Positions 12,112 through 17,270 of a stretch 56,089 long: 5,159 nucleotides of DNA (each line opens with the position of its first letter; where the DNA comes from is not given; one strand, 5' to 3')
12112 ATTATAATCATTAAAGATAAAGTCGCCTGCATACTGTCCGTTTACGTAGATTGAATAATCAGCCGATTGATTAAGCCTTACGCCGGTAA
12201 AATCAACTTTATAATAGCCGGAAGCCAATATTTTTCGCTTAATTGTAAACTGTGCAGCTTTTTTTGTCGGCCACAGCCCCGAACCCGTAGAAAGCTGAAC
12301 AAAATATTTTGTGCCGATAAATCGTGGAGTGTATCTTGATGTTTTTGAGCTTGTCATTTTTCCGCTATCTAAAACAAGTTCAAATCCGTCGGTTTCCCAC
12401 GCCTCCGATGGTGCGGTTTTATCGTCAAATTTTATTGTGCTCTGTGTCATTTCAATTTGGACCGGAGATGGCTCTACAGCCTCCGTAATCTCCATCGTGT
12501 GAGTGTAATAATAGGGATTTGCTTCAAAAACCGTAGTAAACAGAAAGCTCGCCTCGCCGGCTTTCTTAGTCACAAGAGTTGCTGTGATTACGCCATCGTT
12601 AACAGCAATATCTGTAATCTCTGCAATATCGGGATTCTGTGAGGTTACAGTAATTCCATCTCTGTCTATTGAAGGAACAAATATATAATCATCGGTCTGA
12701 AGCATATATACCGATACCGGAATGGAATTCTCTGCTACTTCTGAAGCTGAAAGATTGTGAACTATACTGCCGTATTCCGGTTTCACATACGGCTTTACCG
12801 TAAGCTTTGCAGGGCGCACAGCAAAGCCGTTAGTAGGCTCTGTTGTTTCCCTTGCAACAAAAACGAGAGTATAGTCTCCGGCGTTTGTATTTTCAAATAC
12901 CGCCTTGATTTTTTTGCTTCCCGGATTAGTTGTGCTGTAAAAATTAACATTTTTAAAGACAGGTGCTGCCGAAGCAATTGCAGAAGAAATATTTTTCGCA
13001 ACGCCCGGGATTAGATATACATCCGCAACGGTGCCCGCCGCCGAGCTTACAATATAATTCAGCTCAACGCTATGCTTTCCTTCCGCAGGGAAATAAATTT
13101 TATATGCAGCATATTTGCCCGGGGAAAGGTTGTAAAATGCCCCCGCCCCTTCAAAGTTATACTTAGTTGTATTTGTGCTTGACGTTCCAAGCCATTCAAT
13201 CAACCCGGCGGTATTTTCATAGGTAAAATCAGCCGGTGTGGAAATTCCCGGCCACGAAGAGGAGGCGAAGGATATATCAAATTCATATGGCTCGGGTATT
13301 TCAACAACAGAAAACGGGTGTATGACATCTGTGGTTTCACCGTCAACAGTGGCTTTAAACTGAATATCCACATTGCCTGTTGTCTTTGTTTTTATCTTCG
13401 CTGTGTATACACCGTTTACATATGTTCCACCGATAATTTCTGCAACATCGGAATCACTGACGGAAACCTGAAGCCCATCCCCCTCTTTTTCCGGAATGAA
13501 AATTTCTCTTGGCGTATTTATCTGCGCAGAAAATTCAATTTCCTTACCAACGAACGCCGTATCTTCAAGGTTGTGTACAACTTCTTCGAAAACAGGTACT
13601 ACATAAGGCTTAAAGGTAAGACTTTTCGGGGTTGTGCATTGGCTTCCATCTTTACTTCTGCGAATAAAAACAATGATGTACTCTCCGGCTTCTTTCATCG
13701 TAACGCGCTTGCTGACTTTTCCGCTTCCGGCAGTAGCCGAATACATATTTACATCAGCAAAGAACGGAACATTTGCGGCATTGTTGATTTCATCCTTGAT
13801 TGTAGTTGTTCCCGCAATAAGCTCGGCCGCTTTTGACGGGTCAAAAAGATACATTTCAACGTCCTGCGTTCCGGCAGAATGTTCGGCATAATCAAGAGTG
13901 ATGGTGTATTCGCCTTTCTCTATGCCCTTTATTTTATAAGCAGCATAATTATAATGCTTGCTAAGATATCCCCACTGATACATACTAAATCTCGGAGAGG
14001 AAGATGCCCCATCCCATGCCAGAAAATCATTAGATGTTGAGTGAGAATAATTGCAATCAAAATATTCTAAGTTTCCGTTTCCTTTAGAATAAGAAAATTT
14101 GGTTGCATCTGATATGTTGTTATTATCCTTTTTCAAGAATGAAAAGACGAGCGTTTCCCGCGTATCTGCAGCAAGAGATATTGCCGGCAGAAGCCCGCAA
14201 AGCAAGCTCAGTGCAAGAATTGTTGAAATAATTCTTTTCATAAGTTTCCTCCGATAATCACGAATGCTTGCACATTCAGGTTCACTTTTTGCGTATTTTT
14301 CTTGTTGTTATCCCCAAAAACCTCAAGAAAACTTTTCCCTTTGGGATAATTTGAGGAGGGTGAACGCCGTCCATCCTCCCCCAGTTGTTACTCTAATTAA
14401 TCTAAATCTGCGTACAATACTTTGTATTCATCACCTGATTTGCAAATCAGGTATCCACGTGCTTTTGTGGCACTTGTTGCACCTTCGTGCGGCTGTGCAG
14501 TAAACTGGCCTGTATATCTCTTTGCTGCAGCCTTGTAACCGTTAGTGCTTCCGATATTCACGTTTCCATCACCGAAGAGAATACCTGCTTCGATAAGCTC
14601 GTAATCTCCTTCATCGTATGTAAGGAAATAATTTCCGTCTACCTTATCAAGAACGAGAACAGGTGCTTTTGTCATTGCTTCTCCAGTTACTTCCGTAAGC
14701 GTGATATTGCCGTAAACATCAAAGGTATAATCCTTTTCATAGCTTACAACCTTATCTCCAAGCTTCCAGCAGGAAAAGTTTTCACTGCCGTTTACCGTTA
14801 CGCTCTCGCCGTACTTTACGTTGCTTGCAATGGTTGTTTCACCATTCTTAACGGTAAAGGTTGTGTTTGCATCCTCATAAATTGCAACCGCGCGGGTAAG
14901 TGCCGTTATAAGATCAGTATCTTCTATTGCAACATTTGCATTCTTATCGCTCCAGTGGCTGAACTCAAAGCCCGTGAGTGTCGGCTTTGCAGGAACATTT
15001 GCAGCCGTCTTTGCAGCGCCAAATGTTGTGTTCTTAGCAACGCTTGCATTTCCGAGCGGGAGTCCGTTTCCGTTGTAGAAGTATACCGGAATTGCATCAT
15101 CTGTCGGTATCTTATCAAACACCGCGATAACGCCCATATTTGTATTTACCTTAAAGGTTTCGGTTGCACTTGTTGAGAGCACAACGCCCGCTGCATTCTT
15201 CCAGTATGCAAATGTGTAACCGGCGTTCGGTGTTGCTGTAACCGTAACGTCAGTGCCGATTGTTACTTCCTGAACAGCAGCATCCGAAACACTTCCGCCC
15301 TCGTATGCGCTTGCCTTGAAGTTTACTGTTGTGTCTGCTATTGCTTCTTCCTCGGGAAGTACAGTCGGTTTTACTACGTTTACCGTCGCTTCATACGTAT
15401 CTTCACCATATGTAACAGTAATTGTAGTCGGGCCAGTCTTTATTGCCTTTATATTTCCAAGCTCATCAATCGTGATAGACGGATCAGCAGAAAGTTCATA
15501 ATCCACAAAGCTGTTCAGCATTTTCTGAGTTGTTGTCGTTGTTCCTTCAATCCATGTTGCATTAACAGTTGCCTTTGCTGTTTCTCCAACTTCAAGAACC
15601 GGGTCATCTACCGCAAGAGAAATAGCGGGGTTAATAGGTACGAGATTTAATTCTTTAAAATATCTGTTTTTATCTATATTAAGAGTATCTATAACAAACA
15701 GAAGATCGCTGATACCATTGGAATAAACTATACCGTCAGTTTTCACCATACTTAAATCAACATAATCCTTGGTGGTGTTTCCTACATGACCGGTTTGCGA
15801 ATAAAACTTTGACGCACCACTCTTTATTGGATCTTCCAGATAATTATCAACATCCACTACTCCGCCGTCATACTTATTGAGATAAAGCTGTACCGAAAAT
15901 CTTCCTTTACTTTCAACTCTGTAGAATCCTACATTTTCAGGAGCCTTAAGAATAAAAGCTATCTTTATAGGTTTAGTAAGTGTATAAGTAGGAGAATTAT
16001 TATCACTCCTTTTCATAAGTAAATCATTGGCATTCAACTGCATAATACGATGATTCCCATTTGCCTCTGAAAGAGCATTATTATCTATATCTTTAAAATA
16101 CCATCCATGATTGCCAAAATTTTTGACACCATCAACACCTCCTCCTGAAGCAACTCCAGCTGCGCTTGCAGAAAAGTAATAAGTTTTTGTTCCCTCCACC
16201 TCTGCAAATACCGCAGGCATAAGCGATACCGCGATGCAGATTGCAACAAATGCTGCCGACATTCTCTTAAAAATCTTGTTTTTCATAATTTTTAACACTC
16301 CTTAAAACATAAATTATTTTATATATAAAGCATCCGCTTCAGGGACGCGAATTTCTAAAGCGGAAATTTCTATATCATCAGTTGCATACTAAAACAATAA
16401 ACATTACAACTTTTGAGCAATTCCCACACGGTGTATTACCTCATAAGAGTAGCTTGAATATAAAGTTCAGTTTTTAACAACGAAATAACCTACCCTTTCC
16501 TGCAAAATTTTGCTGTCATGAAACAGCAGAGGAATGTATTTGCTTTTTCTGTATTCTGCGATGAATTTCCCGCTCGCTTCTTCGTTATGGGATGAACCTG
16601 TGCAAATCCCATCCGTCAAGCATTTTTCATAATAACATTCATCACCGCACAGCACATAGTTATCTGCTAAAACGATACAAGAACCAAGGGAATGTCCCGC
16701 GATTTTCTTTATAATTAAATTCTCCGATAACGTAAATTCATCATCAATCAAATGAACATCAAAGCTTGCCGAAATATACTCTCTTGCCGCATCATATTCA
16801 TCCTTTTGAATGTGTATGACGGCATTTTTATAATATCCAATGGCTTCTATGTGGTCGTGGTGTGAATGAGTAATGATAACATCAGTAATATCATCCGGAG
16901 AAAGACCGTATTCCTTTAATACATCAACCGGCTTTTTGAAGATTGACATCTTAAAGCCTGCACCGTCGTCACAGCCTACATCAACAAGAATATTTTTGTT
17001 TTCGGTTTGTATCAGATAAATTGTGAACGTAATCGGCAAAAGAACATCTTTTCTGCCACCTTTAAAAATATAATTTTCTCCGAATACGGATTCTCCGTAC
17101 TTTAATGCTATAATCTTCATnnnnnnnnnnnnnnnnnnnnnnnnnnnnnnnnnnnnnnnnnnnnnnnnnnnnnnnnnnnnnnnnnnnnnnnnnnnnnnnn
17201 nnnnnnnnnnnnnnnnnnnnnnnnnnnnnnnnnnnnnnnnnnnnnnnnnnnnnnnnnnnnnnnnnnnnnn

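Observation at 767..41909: Two diverged paralogous cassettes: secreted accessory protein, giant SLH-anchored lyase, orphan SBP, cytoplasmic glycan-processing enzymes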

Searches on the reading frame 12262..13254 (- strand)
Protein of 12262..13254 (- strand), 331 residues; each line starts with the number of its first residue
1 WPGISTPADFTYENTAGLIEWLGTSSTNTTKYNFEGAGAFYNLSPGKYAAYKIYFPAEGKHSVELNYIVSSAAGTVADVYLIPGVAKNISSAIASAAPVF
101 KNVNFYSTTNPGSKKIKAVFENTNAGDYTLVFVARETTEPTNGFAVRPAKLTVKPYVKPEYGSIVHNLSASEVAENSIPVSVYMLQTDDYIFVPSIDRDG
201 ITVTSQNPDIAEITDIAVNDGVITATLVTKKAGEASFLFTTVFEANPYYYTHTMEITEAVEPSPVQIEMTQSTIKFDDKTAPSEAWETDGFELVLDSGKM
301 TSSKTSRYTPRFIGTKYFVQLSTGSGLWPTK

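Call 43: search_protein_families(library=pfam, max_evalue=0.5, proteins=[window:12262-13254:-])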
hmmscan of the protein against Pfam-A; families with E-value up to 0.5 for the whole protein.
seq(331 aa): 2 families
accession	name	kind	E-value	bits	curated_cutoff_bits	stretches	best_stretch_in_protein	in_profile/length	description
PF17481.7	Phage_sheath_domII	-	0.1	13.5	31.4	1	130-236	15-86/98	Phage tail sheath protein beta-sandwich domain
PF22544.2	HYDIN_VesB_CFA65-like_Ig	-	0.11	13.1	25.5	0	113-155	18-60/100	HYDIN/CFA65/VesB-like, Ig-like domain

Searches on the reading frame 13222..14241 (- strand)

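Call 43: search_protein_families(library=pfam, max_evalue=0.5, proteins=[window:13222-14241:-])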
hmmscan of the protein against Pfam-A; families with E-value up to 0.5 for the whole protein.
seq(340 aa): 1 family
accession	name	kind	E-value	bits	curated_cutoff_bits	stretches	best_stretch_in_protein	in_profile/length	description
PF11721.14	Malectin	-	0.086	13.3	23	1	87-195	50-153/163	Malectin domain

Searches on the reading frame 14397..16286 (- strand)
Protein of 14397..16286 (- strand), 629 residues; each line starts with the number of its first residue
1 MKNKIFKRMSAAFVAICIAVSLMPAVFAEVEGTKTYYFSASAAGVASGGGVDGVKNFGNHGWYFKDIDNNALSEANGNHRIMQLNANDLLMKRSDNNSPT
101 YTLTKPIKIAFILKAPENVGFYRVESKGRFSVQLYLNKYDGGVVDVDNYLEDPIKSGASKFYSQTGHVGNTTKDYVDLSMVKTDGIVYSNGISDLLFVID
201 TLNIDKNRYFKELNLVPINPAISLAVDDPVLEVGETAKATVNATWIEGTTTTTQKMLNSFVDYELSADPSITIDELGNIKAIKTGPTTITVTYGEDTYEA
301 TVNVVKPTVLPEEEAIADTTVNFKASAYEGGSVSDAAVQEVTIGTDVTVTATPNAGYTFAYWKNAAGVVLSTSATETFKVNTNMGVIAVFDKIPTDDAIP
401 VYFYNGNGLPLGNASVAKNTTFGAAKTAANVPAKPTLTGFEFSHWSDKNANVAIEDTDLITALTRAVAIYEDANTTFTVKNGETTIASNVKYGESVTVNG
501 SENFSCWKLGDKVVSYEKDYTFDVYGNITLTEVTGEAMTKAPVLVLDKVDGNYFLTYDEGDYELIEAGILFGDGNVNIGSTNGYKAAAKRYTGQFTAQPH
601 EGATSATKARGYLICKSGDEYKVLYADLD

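Call 5: search_protein_families(library=pfam, proteins=[window:14397-16286:-], max_evalue=0.01)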
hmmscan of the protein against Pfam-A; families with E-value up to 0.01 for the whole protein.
window:14397-16286:- (629 aa): 3 families
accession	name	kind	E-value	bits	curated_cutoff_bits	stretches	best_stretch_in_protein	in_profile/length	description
PF18998.6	Flg_new_2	-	2.3e-13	50.4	23.6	1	324-393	4-72/73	Divergent InlB B-repeat domain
PF09479.16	Flg_new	-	0.0018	18.8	27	0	320-386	2-62/65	Listeria-Bacteroides repeat domain (List_Bact_rpt)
PF16820.11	PKD_3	-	0.0019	18.4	26.3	0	500-523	31-53/68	PKD-like domain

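Call 32: search_protein_families(library=ncbifam, proteins=[window:14397-16286:-], max_evalue=0.01)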
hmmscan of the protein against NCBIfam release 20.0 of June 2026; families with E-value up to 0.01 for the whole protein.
window:14397-16286:- (629 aa): 0 families

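Call 53: find_homologous_proteins(query=window:14397-16286:-, max_evalue=0.001)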
Query window:14397-16286:- (629 aa): 26 proteins with E <= 0.001 among 8000 candidates.
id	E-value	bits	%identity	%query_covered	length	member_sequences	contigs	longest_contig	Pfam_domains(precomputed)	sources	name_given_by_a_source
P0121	0.0e+0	1393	100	100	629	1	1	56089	PF09479.17,PF18998.7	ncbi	-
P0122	3.7e-192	658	55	99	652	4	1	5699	PF18998.7,PF02368.25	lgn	-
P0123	3.5e-175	602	53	99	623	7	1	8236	PF18998.7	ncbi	-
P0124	5.0e-174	598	73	52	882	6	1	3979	PF18998.7,PF22359.3,PF02368.25,PF26918.1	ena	-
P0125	1.4e-158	547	67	52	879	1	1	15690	PF18998.7,PF22359.3,PF02368.25,PF26918.1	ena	-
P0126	7.1e-157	542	74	55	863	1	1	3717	PF18998.7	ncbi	-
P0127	1.2e-155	538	77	53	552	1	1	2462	PF18998.7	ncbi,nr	ncbi:MAG: hypothetical protein IJP38_06760 [Oscillospiraceae bacterium]|nr:hypothetical protein [Osc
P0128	4.1e-145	503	68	58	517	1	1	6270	PF18998.7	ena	-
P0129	1.1e-142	495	64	63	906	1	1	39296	PF18998.7,PF02368.25,PF26918.1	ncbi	-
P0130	1.3e-141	491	64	66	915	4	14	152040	PF21461.4,PF18998.7,PF02368.25,PF26918.1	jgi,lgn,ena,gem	-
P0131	9.1e-136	472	60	65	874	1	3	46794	PF18998.7,PF02368.25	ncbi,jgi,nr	ncbi:MAG: hypothetical protein E7473_07655 [Ruminococcaceae bacterium]|nr:hypothetical protein [Osci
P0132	2.0e-134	468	73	50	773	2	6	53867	PF18998.7,PF02368.25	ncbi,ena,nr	ncbi:MAG: Ig-like domain-containing protein [Oscillospiraceae bacterium]|nr:Ig-like domain-containin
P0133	5.5e-134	466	68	58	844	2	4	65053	PF18998.7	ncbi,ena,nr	ncbi:MAG: hypothetical protein IJO09_07230 [Oscillospiraceae bacterium]|nr:hypothetical protein [Osc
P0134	5.6e-133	463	67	58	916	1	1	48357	PF18998.7,PF02368.25,PF26918.1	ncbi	-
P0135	1.2e-125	439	65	54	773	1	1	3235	PF18998.7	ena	-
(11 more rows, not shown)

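Call 54: find_encoding_contigs(protein=P0121, flank=2000, max_places=2)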
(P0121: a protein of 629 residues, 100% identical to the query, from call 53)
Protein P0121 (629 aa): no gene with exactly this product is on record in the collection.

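Call 67: predict_structure(alignment_id=A2)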
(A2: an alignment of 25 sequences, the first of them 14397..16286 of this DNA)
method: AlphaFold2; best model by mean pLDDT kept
length: 629 residues; sequences in the alignment: 25
mean_pLDDT: 75.2   pTM: 0.44
mean pLDDT of the five models: 75.2, 75.2, 74.7, 73.8, 71.1
residues with pLDDT >= 90: 65; 70-90: 376; 50-70: 158; < 50: 30
segments of 3 or more residues with pLDDT < 50: 23-29, 152-159, 162-171
pLDDT, mean of each block of 10 residues (from residue 1): 61 76 48 80 69 59 76 73 77 59 68 76 76 58 54 49 46 56 66 69 64 83 89 86 80 70 83 87 89 82 74 60 80 81 82 87 66 81 75 78 75 88 93 76 82 89 83 83 91 86 85 84 87 75 81 81 83 67 68 71 71 83 79
secondary structure, 60 per line:
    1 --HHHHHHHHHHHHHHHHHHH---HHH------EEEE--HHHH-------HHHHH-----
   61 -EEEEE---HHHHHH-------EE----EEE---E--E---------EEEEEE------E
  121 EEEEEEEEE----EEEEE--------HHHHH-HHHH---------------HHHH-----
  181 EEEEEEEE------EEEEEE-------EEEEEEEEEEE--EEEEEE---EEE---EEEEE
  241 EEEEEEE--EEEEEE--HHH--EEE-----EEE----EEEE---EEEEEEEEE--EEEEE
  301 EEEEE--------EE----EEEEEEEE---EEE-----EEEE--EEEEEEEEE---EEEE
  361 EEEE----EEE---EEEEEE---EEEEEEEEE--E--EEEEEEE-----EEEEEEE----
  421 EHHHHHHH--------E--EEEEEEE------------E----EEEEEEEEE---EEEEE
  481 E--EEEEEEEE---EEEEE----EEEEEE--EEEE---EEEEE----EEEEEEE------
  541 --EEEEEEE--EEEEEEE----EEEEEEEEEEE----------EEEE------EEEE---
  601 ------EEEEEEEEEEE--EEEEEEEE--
elements in order: H3-21 E34-37 H40-43 H51-55 E62-66 H70-75 E89-91 E108-113 E120-129 E134-138 H147-151 H153-156 H172-175 E181-188 E195-200 E208-218 E221-226 E230-232 E236-247 E250-255 E263-265 E271-273 E278-281 E285-293 E296-305 E320-327 E331-333 E339-342 E345-353 E357-364 E369-371 E375-380 E384-392 E398-404 E410-416 H422-428 E440-446 E464-472 E476-481 E484-491 E495-499 E504-509 E512-515 E519-523 E528-534 E543-549 E552-558 E563-573 E584-587 E594-597 E607-617 E620-627

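Call 69: fold_search(model_id=the predicted structure, library=pdb)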
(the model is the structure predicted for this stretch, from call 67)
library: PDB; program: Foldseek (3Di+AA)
matches with E <= 10: 1532; with E <= 0.001: 114
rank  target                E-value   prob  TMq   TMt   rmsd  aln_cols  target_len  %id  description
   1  2v5y                  3.8e-09  1.00  0.17  0.18  42.1       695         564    9  Crystal structure of the receptor protein tyrosine phosphatase mu ectodomain (released 2007-09-11)
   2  5oj6_B                2.7e-07  0.93  0.10  0.09  40.8       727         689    9  Crystal structure of the chicken MDGA1 ectodomain in complex with the human neuroligin 1 (NL1(-A-B)) cholinesterase do (released 2017-08-23)
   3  7zgj_A                3.1e-07  0.98  0.11  0.11  32.6       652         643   10  Trypanosoma brucei gambiense ISG65 in complex with human complement component C3 (released 2023-04-05)
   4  9qk2_F                4.7e-07  0.97  0.11  0.11  32.4       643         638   10  Structure of the Complement classical and lectin pathway C3 convertase in complex with substrate C3 (released 2025-12-24)
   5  6rur_A                6.3e-07  0.94  0.10  0.10  32.3       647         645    9  Structure of the SCIN stabilized C3bBb convertase bound to properdin (released 2019-08-21)
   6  5oj2_A                6.3e-07  0.94  0.11  0.10  40.6       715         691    9  Crystal structure of the chicken MDGA1 ectodomain (released 2017-08-23)
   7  3l5n_A                8.0e-07  0.94  0.10  0.10  32.4       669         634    8  Staphylococcal Complement Inhibitor (SCIN) in complex with Human Complement Component C3b (released 2010-08-04)
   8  7tv9_A                1.1e-06  0.96  0.11  0.11  32.9       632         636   12  HUMAN COMPLEMENT COMPONENT C3B IN COMPLEX WITH APL-1030 (released 2022-03-30)
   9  2qki_D                1.4e-06  0.92  0.11  0.10  32.6       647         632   10  Human C3c in complex with the inhibitor compstatin (released 2007-08-14)
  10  7ad7_B                1.6e-06  0.96  0.11  0.11  32.8       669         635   10  Crystal structure of human complement C5 in complex with the K8 bovine knob domain peptide. (released 2021-03-10)
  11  5fo7_A                1.6e-06  0.92  0.11  0.11  32.5       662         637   10  Crystal Structure of Human Complement C3b at 2.8 Angstrom resolution (released 2016-04-06)
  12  6rqj_B                1.7e-06  0.93  0.11  0.10  31.6       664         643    9  Structure of human complement C5 complexed with tick inhibitors OmCI, RaCI1 and CirpT1 (released 2020-01-08)
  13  3g6j_A                1.7e-06  0.91  0.10  0.10  32.2       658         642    9  C3b in complex with a C3b specific Fab (released 2009-03-10)
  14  8uin_A                2.0e-06  0.94  0.11  0.11  32.6       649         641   10  Structure of the C3bBb-albicin complex (released 2024-05-08)
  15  5hcc_B                2.0e-06  0.94  0.11  0.11  32.3       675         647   10  Ternary complex of human Complement C5 with Ornithodoros moubata OmCI and Dermacentor andersoni RaCI3. (released 2016-03-30)
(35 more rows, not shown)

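Call 73: search_protein_families(library=pfam, proteins=[P0130], max_evalue=0.001)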
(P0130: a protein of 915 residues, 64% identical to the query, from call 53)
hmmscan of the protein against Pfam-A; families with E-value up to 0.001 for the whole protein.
P0130 (915 aa): 4 families
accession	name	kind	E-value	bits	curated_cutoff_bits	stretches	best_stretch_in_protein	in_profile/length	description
PF18998.6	Flg_new_2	-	8.9e-11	42.1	23.6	1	613-682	4-72/73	Divergent InlB B-repeat domain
PF02368.24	Big_2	-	4.3e-08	33.4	22.8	1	236-304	13-77/79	Bacterial Ig-like domain (group 2)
PF21461.3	HL_N-beta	-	5.3e-08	33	27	1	544-578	13-45/57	Hyaluronate lyase, N-terminal beta-sheet domain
PF21764.3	Invasin_D4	-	1e-05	26.4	27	0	531-578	26-74/88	Invasin, domain 4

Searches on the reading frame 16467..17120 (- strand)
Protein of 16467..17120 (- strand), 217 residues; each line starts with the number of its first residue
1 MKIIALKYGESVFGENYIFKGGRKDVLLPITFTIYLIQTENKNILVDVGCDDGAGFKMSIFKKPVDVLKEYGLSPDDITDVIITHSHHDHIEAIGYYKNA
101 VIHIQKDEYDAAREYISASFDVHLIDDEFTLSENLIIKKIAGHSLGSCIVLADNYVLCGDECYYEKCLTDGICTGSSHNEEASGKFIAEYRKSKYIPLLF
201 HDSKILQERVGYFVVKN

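Call 7: search_protein_families(library=pfam, proteins=[window:16467-17120:-], max_evalue=0.001)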
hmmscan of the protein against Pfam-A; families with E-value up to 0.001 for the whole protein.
window:16467-17120:- (217 aa): 1 family
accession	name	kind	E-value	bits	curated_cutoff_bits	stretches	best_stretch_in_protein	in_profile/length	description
PF00753.33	Lactamase_B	-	3.6e-13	50.3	22.7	1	34-100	8-66/196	Metallo-beta-lactamase superfamily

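Call 88: search_protein_families(library=ncbifam, proteins=[window:16467-17120:-], max_evalue=0.00001)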
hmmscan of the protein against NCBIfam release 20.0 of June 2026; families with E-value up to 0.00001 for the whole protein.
window:16467-17120:- (217 aa): 6 families
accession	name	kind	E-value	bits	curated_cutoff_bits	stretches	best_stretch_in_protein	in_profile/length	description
NF045699.1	AHLLactAiiA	equivalog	1.4e-12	47.3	375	1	62-179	80-210/251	quorum-quenching N-acyl homoserine lactonase AiiA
NF045700.1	AHLLactAttM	equivalog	3.8e-08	33.2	390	1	63-112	79-128/257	AttM family quorum-quenching N-acyl homoserine lactonase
NF047919.1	lactonase_YtnP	equivalog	1.7e-07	30.8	425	0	35-152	50-196/274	YtnP family quorum-quenching lactonase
NF047979.1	lactonase_AidB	equivalog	2.7e-07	30.2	360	1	29-92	48-108/271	AidB family quorum-quenching N-acyl homoserine lactonase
NF047925.1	pyridox_lacton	equivalog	3.7e-07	30.2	325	1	28-114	29-125/268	4-pyridoxolactonase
NF053820.1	MBLfold_Strvi7410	exception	3.5e-06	26.7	525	1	32-91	23-78/343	Strvi_7410 family MBL fold metallo-hydrolase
